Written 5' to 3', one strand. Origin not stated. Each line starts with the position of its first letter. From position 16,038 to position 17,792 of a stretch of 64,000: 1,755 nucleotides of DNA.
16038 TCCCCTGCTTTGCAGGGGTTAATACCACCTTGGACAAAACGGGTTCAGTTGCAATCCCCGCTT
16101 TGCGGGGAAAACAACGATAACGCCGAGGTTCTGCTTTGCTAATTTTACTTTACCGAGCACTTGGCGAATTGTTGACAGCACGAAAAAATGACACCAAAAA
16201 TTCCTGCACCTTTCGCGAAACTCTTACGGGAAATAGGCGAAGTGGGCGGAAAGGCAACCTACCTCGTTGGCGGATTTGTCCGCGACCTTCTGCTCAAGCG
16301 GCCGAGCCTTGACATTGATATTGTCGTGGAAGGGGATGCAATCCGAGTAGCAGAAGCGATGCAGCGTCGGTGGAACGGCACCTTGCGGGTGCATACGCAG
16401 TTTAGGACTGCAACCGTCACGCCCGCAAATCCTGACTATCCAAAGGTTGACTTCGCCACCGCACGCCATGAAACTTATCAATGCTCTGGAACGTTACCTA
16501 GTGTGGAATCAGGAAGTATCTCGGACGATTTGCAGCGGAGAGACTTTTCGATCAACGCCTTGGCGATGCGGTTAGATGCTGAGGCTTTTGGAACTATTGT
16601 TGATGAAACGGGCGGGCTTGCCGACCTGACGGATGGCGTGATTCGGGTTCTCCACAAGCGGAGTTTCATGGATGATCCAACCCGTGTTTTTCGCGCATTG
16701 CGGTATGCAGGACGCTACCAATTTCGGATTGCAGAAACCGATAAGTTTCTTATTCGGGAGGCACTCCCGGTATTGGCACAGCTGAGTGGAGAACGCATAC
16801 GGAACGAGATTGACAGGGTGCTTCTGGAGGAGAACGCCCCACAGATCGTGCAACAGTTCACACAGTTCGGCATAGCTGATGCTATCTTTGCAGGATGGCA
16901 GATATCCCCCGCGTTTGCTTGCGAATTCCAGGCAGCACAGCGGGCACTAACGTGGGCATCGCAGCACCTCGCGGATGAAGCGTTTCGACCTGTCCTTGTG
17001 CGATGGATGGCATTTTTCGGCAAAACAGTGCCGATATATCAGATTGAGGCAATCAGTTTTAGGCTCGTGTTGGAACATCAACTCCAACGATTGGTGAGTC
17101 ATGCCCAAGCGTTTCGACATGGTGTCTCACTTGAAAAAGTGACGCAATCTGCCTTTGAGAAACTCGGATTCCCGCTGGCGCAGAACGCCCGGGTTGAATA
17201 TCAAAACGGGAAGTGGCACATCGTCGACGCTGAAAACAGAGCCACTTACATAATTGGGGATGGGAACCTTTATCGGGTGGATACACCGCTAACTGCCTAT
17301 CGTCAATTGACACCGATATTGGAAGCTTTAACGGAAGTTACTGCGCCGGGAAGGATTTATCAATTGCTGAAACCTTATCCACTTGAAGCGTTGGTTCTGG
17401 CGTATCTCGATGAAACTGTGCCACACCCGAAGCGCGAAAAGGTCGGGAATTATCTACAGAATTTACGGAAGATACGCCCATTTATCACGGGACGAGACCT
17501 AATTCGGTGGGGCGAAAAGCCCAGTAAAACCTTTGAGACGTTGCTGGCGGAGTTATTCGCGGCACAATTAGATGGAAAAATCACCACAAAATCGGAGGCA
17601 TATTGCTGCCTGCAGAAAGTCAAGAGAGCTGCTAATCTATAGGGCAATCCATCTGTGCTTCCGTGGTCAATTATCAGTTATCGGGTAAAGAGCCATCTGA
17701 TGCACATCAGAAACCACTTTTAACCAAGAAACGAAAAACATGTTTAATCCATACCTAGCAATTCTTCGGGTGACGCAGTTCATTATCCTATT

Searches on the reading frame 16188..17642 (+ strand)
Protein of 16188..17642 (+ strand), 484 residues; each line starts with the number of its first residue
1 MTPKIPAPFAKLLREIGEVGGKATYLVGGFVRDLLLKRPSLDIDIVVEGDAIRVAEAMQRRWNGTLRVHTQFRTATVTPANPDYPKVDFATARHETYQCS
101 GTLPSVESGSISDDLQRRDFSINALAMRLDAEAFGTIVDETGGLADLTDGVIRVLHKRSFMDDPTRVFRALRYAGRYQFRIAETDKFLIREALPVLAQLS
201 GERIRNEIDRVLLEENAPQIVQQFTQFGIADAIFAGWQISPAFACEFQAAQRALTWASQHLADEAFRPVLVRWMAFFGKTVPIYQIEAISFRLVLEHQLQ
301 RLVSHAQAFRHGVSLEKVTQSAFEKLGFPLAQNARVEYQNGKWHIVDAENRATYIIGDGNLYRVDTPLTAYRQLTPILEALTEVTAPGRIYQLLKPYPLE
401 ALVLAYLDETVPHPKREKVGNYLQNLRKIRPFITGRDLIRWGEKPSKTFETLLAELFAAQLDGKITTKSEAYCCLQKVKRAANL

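Call 6: search_protein_families(library=pfam, proteins=[window:16188-17642:+], max_evalue=1)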
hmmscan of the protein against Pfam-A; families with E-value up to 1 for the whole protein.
window:16188-17642:+ (484 aa): 5 families
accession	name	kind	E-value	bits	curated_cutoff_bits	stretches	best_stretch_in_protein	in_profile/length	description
PF01743.26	PolyA_pol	-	4e-28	98.7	23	1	24-153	1-126/126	Poly A polymerase head domain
PF12627.12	PolyA_pol_RNAbd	-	5.1e-07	29.8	22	1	179-234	2-57/64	Probable RNA and SrmB- binding site of polymerase A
PF18530.7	Swi6_N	-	0.012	16.3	33.8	1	182-224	22-64/103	Swi6 N-terminal domain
PF13735.12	tRNA_NucTran2_2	-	0.012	16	27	1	433-471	105-144/149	tRNA nucleotidyltransferase domain 2 putative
PF01909.29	NTP_transf_2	-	0.19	12.6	21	1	13-50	8-41/93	Nucleotidyltransferase domain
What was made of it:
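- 16188..17642 (+): NTase1: class II tRNA nucleotidyltransferase of the A-adding / Thermotoga CCA-adding clade. Predicted partner of NTase2. Pfam PolyA_pol (call 6).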

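Call 40: search_protein_families(library=ncbifam, proteins=[window:16188-17642:+], max_evalue=0.001)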
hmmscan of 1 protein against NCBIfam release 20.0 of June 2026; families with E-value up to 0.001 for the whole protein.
window:16188-17642:+ (484 aa): 9 families
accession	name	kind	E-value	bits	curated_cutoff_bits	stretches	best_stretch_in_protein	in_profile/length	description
NF041569.1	A-tRNAntase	equivalog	1.9e-62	211.8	1440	1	4-302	459-760/880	A-adding tRNA nucleotidyltransferase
TIGR02692.1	tRNA_CCA_actino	equivalog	2.6e-33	115.4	438.8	1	21-234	27-240/466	CCA tRNA nucleotidyltransferase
NF009814.0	PRK13299.1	equivalog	4.8e-32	111.5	290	1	12-233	12-225/396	CCA tRNA nucleotidyltransferase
TIGR01942.1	pcnB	subfamily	6.2e-27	94.5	305.65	1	21-236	29-240/425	polynucleotide adenylyltransferase PcnB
NF008137.0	PRK10885.1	equivalog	8.2e-25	87.4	451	1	24-230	3-203/409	multifunctional CCA addition/repair protein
NF008634.1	PRK11623.1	equivalog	4.9e-17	61.6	702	1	20-213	59-259/469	polynucleotide adenylyltransferase PcnB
NF009812.0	PRK13297.1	equivalog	6.9e-17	61.6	624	1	18-247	8-229/364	tRNA CCA-pyrophosphorylase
NF009813.0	PRK13298.1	equivalog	5.9e-16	58.4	606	1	24-221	3-193/417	tRNA CCA-pyrophosphorylase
NF009811.0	PRK13296.1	equivalog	8.5e-12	44.6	469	1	24-210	3-183/360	CCA tRNA nucleotidyltransferase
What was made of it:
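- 16188..17642 (+): NCBIfam A-adding model is the best hit at 212 bits (call 40).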

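Call 76: search_solved_structures(query=window:16188-17642:+, max_evalue=0.00001, show_alignments=1)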
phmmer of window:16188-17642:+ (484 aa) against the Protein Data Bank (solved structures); distinct sequences matched with E-value up to 0.00001: 20.
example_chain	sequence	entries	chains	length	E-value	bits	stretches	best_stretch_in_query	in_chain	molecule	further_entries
3h37_A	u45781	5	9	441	1.7e-56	195.3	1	3-277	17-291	TRNA nucleotidyl transferase-related protein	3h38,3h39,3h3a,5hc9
4wby_A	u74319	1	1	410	1.9e-53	185.2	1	4-264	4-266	Poly A polymerase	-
1vfg_A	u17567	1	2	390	9e-52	179.7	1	16-264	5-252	poly A polymerase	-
4wbz_A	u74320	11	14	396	9.6e-52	179.7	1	16-264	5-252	Poly A polymerase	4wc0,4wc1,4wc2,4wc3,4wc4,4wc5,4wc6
1miv_A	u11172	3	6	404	4.5e-21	78.5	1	18-229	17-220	tRNA CCA-adding enzyme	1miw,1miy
3wfo_A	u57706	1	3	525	7.5e-21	77.8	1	24-234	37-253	Poly A polymerase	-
3wfp_A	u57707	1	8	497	3.2e-17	65.8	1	24-234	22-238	Poly A polymerase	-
3wfr_E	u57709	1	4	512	3.5e-17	65.7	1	24-234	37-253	Poly A polymerase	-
3wfq_E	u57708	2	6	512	3.5e-17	65.7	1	24-234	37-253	Poly A polymerase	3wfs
9kma_A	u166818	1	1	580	1.3e-16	63.9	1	26-234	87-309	Polynucleotide adenylyltransferase family protein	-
6ibp_A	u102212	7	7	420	1.9e-16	63.3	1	19-215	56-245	CCA-adding enzyme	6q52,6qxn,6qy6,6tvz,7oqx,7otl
7otr_A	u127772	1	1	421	1.9e-16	63.3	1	19-215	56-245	CCA-adding protein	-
9ns2_A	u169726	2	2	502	5e-15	58.6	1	9-238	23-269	tRNA nucleotidyltransferase cca1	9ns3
3aqm_A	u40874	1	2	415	7.4e-15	58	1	13-185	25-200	Poly(A) polymerase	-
3aqk_A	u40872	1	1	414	9.6e-15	57.7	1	13-184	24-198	Poly(A) polymerase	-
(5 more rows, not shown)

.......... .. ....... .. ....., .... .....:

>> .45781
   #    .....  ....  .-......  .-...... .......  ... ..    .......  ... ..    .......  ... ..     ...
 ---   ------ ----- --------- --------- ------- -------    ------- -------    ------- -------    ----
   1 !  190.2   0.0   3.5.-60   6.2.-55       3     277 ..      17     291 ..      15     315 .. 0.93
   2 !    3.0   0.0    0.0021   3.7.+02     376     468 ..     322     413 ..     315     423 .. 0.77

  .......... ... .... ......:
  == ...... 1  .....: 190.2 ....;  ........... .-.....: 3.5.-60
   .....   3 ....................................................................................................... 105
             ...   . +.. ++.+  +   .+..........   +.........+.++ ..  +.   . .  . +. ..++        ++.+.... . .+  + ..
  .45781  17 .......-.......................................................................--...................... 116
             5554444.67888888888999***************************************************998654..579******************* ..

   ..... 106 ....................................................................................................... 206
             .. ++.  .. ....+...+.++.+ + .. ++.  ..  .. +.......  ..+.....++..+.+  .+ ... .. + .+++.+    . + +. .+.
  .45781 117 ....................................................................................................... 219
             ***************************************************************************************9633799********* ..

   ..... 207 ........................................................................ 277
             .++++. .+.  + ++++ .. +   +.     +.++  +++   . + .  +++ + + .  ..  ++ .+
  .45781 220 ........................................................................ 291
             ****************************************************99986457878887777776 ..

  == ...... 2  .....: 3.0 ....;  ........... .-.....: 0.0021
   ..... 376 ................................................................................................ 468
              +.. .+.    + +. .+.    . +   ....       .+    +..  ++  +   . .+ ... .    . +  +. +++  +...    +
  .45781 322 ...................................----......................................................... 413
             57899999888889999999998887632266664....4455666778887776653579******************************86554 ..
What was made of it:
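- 16188..17642 (+): PDB 3H37 195 bits, 4WBY 185 bits, 1VFG 180 bits (call 76).
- On Class II tRNA nucleotidyltransferase, CC-adding subtype (NTase2): Its PDB relatives are 3H37, 4WBY and 1VFG (call 76).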
